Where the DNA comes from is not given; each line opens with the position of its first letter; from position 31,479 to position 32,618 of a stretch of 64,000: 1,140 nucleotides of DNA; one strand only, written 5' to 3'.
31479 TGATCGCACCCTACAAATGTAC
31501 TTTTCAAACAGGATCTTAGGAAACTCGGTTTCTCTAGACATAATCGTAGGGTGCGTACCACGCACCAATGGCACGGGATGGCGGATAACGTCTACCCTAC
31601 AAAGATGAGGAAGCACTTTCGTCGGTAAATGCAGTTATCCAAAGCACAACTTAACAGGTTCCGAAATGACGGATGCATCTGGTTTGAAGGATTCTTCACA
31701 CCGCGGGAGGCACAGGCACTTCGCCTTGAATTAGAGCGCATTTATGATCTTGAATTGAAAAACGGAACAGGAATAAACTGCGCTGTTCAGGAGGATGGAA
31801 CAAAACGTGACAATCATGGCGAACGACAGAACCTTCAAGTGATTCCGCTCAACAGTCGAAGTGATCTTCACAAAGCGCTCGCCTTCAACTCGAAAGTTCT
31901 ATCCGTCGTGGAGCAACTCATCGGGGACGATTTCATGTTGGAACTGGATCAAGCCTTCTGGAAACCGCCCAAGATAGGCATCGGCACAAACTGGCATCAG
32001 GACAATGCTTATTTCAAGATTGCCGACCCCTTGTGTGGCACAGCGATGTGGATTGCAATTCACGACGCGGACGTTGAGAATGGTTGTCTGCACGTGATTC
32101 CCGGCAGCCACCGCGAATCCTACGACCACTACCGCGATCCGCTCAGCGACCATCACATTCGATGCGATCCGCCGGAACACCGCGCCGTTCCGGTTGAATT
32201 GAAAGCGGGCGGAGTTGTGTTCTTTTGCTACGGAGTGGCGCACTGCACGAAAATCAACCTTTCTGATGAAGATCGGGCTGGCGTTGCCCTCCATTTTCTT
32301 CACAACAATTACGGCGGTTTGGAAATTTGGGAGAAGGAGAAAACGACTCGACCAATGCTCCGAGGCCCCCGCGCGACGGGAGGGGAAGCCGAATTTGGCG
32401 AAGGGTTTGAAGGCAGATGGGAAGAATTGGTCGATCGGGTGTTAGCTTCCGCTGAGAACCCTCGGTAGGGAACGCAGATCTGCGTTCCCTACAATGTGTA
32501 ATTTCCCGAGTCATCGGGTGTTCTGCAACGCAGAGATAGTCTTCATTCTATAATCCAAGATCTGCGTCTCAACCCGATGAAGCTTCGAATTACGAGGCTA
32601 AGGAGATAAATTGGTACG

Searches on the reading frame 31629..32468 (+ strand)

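Call 39: search_protein_families(library=pfam, proteins=[window:31629-32468:+], max_evalue=0.001)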
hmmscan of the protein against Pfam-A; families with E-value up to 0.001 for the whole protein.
window:31629-32468:+ (279 aa): 1 family
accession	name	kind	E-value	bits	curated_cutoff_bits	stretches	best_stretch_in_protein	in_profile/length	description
PF05721.19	PhyH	-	1.3e-30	107.7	22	1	11-217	1-212/213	Phytanoyl-CoA dioxygenase (PhyH)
